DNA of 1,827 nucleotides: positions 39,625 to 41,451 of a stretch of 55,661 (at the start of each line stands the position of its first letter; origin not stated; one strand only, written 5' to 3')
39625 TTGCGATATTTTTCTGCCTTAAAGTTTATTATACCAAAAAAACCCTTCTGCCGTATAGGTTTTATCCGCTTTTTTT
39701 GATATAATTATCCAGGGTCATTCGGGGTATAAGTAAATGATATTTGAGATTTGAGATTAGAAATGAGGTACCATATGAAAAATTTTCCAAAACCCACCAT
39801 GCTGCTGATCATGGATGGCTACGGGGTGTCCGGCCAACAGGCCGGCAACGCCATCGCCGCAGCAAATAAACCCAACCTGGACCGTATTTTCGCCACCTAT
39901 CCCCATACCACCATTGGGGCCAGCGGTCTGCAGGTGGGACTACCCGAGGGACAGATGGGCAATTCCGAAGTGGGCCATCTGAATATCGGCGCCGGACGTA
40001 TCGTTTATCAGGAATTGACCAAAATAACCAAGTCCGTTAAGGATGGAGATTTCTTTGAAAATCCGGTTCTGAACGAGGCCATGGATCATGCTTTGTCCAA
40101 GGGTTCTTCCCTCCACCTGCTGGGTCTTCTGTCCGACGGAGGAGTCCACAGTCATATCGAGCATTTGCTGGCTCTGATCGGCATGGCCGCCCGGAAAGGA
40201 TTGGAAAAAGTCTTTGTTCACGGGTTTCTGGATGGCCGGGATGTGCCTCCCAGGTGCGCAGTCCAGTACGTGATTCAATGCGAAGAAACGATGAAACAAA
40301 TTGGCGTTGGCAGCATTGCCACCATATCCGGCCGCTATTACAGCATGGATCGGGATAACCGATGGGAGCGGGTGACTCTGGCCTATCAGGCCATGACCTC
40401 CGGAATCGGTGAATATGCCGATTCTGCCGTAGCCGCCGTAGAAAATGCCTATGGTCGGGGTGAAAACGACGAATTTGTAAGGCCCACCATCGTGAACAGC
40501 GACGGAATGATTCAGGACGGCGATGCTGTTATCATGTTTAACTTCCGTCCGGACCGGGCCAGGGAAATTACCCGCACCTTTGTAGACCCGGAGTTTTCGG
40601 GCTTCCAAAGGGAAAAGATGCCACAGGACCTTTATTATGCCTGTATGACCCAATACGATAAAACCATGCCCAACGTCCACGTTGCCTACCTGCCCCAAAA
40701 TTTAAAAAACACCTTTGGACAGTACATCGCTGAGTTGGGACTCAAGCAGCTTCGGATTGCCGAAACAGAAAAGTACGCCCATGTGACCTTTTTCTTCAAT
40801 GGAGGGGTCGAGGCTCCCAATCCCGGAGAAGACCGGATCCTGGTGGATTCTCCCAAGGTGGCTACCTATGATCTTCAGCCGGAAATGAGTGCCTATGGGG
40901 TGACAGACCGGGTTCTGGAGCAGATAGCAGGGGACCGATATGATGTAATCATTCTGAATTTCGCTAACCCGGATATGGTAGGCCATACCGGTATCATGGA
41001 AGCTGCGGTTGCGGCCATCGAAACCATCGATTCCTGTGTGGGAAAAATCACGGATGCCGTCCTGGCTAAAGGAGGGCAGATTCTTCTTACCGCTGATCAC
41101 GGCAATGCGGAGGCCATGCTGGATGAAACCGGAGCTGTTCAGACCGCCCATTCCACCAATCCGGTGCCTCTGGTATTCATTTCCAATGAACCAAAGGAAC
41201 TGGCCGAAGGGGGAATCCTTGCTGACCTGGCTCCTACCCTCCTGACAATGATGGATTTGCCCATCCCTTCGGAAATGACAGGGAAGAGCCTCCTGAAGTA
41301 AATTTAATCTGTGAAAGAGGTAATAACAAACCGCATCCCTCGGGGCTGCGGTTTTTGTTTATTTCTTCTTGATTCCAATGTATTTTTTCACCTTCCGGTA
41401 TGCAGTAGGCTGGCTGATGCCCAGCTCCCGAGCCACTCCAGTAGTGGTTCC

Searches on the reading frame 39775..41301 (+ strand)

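Call 48: search_protein_families(library=pfam, proteins=[window:39775-41301:+], max_evalue=0.00001)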
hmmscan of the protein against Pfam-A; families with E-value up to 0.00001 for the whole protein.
window:39775-41301:+ (508 aa): 2 families
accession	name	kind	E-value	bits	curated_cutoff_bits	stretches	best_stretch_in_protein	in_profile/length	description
PF06415.18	iPGM_N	-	1.6e-87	293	27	1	84-296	1-217/217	BPG-independent PGAM N-terminus (iPGM_N)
PF01676.23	Metalloenzyme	-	7.1e-84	281.7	24.3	1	6-495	1-250/252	Metalloenzyme superfamily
